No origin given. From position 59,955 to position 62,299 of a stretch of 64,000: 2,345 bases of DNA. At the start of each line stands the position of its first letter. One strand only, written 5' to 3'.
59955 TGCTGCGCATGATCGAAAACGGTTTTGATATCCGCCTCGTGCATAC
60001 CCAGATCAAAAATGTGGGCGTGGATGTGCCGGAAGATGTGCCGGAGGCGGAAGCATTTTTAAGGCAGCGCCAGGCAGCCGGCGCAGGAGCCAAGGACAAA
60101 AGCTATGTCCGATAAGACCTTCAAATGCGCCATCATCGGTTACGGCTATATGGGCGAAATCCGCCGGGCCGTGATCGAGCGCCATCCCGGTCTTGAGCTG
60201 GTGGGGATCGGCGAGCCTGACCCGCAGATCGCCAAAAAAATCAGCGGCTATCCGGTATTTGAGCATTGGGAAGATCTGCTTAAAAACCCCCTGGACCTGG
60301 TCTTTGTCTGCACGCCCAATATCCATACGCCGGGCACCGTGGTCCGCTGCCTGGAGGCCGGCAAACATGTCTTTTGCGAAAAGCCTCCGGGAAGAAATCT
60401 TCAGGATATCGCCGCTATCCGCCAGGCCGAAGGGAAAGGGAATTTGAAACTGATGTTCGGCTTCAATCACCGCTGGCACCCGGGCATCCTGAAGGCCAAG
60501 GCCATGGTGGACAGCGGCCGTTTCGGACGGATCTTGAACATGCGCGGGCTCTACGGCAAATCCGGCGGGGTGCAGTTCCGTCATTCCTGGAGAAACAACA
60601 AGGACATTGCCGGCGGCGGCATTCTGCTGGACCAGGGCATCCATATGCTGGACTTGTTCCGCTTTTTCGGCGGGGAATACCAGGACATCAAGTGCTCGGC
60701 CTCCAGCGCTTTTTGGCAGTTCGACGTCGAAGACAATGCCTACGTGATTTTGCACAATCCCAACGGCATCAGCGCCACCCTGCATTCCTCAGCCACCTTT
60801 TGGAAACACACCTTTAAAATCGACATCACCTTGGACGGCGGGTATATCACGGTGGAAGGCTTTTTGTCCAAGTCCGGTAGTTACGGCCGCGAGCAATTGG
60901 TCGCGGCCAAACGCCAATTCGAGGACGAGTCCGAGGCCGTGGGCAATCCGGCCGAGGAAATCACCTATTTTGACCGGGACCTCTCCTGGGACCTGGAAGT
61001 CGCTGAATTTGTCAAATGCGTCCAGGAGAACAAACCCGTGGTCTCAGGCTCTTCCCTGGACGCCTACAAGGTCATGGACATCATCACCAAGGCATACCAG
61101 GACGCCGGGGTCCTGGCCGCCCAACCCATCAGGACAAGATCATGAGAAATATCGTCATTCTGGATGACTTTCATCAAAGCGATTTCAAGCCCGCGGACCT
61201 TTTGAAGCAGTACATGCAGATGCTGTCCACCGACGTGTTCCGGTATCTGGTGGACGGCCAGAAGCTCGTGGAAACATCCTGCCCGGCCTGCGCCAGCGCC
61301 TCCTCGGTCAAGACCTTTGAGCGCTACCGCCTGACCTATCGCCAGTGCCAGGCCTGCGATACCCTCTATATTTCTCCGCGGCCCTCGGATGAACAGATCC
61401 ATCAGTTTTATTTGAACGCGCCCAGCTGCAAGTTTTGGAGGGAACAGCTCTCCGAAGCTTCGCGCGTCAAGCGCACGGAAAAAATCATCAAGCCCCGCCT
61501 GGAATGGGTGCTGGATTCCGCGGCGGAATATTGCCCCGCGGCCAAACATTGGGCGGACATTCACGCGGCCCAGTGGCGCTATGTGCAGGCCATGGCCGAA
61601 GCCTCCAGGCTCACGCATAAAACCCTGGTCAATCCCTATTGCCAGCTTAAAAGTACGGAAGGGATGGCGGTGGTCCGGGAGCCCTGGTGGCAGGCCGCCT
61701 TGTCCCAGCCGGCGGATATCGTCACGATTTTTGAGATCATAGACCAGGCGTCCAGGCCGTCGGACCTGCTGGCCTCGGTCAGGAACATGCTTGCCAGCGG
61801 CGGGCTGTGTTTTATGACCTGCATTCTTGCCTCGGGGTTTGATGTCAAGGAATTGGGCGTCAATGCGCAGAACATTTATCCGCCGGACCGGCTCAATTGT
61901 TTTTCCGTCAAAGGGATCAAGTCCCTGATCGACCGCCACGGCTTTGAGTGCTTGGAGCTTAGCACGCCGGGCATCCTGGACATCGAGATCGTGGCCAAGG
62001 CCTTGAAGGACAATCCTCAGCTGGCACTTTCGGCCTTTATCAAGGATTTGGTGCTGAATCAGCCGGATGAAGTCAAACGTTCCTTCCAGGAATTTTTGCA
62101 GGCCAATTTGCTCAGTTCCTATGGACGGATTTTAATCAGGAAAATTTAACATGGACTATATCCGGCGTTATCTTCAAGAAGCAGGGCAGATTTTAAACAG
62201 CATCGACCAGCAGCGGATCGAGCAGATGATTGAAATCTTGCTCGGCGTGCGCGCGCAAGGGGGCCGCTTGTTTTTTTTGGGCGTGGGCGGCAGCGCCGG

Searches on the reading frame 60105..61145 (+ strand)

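Call 10: search_protein_families(library=pfam, proteins=[window:60105-61145:+])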
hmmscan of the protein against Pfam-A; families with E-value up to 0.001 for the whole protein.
window:60105-61145:+ (346 aa): 3 families
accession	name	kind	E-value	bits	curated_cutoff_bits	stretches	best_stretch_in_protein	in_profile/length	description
PF22725.1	GFO_IDH_MocA_C3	-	2.6e-25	89.2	27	1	129-248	2-123/124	GFO/IDH/MocA C-terminal domain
PF01408.29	GFO_IDH_MocA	-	3.6e-19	70.1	24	1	6-119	1-119/120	Oxidoreductase family, NAD-binding Rossmann fold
PF02894.22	GFO_IDH_MocA_C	-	1.5e-11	45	22.9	1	132-332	1-208/218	Oxidoreductase family, C-terminal alpha/beta domain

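Call 20: search_protein_families(library=ncbifam, proteins=[window:60105-61145:+], max_evalue=0.00001)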
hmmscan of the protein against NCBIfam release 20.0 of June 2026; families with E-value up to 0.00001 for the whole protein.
window:60105-61145:+ (346 aa): 7 families
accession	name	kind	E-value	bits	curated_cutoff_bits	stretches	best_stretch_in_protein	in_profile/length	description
NF052479.1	LevoglcsnDh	equivalog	5.9e-28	97.6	650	1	52-201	62-214/386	levoglucosan dehydrogenase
TIGR04380.1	myo_inos_iolG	equivalog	9.7e-28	97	355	1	6-330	2-319/330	inositol 2-dehydrogenase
NF040723.1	UDP-GlcNAcDh_Arch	equivalog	6.6e-23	81.7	450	1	7-223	2-210/302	UDP-N-acetylglucosamine 3-dehydrogenase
NF008607.0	PRK11579.1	subfamily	3.9e-18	65.6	330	1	5-189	4-190/346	oxidoreductase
NF041392.1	XylDh_Gfo6_Halo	equivalog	9.4e-15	54.2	350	1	61-296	81-318/350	D-xylose 1-dehydrogenase Gfo6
NF052679.1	InsChiInosDhIolG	equivalog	4.2e-08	32.6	540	1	51-148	54-153/343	bifunctional inositol 2-dehydrogenase/D-chiro-inositol 1-dehydrogenase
NF007574.0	PRK10206.1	equivalog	3.8e-06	26.2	352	1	55-150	57-153/345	oxidoreductase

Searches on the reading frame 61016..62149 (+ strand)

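Call 10: search_protein_families(library=pfam, proteins=[window:61016-62149:+])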
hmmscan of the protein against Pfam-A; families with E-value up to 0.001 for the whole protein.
window:61016-62149:+ (377 aa): 1 family
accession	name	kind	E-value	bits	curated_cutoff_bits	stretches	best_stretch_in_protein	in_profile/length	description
PF13489.12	Methyltransf_23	-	4.3e-05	23.7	27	1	226-314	77-163/164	Methyltransferase domain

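Call 20: search_protein_families(library=ncbifam, proteins=[window:61016-62149:+], max_evalue=0.00001)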
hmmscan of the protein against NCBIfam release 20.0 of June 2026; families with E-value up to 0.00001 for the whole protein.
window:61016-62149:+ (377 aa): 0 families

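Call 60: search_protein_families(library=pfam, proteins=[window:61016-62149:+], max_evalue=1)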
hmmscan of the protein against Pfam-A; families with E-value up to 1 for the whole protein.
window:61016-62149:+ (377 aa): 7 families
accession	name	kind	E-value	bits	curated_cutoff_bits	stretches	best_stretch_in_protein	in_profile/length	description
PF13489.12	Methyltransf_23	-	4.3e-05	23.7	27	1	226-314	77-163/164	Methyltransferase domain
PF12172.15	zf-ChsH2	-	0.0086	16.3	23.2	1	103-123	6-26/37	ChsH2, rubredoxin-like zinc ribbon domain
PF13453.11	Zn_ribbon_TFIIB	-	0.086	12.7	22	1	89-115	2-26/41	Transcription factor zinc-finger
PF12760.12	Zn_ribbon_IS1595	-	0.096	13.1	25.4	1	88-115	20-44/46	Transposase zinc-ribbon domain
PF09292.15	Neil1-DNA_bind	-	0.098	12.9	25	1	293-309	9-25/39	Endonuclease VIII-like 1, DNA bind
PF13878.12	zf-C2H2_3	-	0.13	12.5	27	1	109-130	14-35/40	zinc-finger of acetyl-transferase ESCO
PF08242.18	Methyltransf_12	-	0.19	12.9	30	1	180-264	26-97/98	Methyltransferase domain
